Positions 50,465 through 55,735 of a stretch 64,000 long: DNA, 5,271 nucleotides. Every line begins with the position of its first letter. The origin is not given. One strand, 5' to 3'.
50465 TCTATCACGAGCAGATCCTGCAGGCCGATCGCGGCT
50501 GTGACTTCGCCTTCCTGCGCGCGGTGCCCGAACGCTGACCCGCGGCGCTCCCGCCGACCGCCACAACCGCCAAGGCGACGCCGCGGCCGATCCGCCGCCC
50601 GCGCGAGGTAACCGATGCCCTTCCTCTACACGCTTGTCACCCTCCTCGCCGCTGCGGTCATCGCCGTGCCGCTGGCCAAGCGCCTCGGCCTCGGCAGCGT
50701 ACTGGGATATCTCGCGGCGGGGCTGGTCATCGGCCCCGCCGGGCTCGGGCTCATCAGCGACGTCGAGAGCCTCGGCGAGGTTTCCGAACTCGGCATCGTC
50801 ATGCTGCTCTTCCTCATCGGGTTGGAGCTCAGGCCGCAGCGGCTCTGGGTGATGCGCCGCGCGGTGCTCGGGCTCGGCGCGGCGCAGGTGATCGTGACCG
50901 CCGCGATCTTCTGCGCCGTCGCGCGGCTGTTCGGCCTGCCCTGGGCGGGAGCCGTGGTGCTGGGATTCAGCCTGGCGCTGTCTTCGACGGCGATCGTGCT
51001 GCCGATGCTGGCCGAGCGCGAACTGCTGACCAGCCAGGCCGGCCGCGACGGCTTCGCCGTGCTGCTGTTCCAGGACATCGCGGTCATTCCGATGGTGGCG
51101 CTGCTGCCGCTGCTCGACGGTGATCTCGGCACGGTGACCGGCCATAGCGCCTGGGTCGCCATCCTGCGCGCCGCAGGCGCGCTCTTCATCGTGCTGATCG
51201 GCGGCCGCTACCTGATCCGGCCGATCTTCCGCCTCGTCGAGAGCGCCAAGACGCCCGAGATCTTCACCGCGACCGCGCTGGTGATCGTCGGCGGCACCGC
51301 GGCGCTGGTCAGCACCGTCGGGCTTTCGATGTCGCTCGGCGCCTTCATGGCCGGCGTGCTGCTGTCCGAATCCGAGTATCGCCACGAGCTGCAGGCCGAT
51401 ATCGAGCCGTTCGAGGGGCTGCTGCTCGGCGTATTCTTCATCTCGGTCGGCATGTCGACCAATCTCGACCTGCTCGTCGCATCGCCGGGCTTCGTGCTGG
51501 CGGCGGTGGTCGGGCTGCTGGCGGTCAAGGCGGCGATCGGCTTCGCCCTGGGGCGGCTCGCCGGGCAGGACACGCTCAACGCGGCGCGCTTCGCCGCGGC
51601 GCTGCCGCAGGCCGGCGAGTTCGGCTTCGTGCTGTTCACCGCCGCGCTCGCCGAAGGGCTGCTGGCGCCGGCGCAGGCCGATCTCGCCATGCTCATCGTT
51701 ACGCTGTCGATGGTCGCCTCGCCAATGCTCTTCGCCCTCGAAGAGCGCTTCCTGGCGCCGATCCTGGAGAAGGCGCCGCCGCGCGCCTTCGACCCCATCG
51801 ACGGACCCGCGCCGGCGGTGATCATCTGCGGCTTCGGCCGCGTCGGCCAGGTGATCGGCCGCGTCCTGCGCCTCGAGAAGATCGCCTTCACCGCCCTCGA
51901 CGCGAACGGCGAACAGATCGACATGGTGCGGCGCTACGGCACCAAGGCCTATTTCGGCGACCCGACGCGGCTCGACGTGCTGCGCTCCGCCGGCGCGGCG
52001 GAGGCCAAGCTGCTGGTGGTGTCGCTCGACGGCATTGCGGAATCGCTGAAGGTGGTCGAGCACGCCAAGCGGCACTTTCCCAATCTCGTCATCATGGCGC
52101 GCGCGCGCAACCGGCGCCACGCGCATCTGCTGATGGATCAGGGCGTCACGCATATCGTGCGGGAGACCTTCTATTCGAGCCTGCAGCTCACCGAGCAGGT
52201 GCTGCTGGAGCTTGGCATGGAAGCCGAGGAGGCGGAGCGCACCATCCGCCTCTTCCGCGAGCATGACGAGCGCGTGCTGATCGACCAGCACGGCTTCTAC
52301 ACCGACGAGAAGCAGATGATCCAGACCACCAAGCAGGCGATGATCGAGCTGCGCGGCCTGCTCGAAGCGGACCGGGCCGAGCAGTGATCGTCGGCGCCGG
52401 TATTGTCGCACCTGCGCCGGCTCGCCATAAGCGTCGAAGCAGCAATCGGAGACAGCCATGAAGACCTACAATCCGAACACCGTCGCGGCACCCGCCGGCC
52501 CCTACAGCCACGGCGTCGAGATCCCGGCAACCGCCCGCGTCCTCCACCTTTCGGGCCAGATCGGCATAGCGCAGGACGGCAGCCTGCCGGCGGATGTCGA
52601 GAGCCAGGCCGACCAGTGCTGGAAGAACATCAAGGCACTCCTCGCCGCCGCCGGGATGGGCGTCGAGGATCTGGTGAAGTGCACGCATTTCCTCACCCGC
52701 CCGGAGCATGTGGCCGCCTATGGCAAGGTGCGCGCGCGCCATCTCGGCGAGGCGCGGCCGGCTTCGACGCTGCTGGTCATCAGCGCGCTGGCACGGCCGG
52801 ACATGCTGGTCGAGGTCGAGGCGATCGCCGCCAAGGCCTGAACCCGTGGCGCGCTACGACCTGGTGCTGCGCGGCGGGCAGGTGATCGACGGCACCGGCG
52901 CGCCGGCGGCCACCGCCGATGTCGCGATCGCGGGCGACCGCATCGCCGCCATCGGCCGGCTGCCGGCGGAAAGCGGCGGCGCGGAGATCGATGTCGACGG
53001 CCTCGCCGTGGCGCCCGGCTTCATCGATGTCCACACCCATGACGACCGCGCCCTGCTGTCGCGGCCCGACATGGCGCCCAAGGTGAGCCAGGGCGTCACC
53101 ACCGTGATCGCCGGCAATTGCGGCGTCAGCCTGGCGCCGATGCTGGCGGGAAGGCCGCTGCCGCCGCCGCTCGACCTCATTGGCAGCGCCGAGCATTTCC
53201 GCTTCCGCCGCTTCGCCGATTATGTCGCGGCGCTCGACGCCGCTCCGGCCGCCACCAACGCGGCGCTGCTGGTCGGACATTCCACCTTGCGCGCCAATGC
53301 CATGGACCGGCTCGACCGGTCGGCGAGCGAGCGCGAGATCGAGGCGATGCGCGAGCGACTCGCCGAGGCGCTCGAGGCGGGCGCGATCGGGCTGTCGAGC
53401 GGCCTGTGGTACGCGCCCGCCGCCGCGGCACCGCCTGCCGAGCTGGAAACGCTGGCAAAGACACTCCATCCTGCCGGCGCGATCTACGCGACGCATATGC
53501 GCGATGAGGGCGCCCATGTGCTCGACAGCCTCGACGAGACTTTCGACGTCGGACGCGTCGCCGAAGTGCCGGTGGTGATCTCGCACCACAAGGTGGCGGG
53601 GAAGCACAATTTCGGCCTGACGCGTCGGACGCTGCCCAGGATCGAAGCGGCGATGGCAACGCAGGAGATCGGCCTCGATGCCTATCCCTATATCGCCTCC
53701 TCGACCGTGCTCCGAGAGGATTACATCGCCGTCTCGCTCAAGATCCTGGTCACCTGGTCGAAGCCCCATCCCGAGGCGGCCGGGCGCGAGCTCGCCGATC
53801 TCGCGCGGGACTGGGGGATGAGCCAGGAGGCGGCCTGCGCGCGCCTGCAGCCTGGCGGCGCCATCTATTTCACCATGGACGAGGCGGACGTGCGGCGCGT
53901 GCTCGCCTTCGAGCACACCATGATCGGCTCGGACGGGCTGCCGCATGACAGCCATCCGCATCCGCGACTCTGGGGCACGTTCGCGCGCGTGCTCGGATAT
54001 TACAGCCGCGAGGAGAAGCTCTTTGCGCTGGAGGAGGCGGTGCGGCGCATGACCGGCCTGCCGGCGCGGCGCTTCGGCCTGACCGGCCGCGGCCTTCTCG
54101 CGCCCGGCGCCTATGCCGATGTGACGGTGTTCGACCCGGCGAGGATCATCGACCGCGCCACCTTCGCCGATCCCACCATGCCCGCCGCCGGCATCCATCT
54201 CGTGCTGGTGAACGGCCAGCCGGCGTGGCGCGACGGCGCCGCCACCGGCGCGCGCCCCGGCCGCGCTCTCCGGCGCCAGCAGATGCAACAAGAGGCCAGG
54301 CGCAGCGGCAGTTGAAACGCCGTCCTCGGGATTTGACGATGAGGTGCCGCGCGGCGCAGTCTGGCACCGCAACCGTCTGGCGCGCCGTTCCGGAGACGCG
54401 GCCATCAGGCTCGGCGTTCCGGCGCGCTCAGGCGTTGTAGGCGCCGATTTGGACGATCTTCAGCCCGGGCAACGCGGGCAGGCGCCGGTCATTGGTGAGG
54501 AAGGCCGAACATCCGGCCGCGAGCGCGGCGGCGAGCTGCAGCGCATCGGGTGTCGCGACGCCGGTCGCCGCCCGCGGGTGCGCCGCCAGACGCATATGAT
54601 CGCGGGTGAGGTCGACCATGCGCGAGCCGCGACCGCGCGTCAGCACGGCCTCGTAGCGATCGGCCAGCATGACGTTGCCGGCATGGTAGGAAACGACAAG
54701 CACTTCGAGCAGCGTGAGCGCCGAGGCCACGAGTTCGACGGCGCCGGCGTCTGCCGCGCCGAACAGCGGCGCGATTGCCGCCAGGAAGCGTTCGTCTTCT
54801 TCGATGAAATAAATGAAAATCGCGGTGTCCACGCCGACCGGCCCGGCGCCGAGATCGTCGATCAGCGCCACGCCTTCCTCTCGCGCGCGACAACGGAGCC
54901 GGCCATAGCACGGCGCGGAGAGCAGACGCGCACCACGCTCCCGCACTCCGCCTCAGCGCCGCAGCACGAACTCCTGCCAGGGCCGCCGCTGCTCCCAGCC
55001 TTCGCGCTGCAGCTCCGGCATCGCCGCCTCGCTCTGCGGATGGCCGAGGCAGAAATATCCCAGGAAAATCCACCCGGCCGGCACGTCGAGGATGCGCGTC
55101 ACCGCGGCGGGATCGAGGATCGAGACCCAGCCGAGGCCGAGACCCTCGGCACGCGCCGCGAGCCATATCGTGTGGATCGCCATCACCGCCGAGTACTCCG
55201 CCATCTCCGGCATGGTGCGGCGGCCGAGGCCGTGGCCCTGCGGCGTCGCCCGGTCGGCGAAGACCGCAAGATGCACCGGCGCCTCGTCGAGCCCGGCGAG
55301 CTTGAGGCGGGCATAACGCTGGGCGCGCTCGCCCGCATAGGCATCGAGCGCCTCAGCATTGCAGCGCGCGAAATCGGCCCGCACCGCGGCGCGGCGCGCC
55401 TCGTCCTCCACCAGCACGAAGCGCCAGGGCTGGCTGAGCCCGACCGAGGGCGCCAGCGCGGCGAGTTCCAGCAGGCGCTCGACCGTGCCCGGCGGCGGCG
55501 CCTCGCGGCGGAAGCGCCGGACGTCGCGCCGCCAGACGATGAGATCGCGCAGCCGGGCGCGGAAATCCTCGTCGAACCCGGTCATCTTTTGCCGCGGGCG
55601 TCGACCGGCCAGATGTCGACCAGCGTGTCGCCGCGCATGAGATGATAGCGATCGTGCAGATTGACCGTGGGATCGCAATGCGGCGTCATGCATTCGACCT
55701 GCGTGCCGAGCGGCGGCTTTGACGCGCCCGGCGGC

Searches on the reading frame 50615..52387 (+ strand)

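Call 47: search_protein_families(library=pfam, proteins=[window:50615-52387:+], max_evalue=0.001)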
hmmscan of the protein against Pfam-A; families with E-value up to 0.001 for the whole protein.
window:50615-52387:+ (590 aa): 2 families
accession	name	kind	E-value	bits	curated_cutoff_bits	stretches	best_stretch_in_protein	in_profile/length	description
PF00999.27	Na_H_Exchanger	-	8.2e-59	199.8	26.2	1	13-373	4-374/375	Sodium/hydrogen exchanger, transmembrane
PF02254.24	TrkA_N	-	8.3e-24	84.6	23.8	1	402-516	1-115/116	TrkA-N domain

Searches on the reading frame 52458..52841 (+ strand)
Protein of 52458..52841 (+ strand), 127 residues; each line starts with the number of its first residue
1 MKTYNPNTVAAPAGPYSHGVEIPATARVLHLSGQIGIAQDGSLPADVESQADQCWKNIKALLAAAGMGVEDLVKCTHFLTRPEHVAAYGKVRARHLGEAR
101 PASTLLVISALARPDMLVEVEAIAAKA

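Call 47: search_protein_families(library=pfam, proteins=[window:52458-52841:+], max_evalue=0.001)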
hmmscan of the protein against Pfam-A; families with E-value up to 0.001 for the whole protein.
window:52458-52841:+ (127 aa): 1 family
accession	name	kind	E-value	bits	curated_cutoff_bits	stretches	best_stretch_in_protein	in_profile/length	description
PF01042.26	Ribonuc_L-PSP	-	4.7e-25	88.4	27.3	1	11-125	6-120/121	Endoribonuclease L-PSP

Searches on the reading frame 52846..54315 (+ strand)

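Call 47: search_protein_families(library=pfam, proteins=[window:52846-54315:+], max_evalue=0.001)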
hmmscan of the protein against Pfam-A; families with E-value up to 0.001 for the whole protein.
window:52846-54315:+ (489 aa): 2 families
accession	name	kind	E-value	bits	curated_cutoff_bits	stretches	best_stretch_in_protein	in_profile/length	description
PF07969.17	Amidohydro_3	-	6.9e-37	128.4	29.7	2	47-227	2-187/472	Amidohydrolase family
PF01979.26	Amidohydro_1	-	3.8e-10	40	25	1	359-457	246-342/345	Amidohydrolase family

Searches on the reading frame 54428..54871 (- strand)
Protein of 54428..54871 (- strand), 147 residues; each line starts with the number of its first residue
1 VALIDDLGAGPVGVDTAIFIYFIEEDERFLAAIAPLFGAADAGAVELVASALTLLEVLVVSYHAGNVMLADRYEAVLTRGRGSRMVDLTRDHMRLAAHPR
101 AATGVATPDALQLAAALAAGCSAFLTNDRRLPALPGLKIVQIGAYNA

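Call 47: search_protein_families(library=pfam, proteins=[window:54428-54871:-], max_evalue=0.001)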
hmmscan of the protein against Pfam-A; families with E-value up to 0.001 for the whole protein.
window:54428-54871:- (147 aa): 2 families
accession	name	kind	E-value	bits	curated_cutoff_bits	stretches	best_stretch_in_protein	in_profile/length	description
PF01850.27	PIN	-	3.9e-13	50.5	23.6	1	14-135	3-118/120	PIN domain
PF13470.12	PIN_3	-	0.00026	22.2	27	1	14-130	4-115/115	PIN domain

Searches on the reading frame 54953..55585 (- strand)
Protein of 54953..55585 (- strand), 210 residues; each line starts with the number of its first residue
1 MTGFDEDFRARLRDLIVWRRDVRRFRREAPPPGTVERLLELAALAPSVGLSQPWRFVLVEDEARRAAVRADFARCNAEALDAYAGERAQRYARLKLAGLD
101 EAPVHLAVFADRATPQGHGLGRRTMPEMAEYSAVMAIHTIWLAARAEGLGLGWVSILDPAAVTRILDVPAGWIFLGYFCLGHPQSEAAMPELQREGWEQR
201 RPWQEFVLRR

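Call 47: search_protein_families(library=pfam, proteins=[window:54953-55585:-], max_evalue=0.001)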
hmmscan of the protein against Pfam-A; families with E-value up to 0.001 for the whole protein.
window:54953-55585:- (210 aa): 1 family
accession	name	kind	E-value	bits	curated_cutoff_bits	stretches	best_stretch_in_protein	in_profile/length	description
PF00881.29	Nitroreductase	-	1.3e-31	110.5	23.5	1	16-182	1-167/167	Nitroreductase family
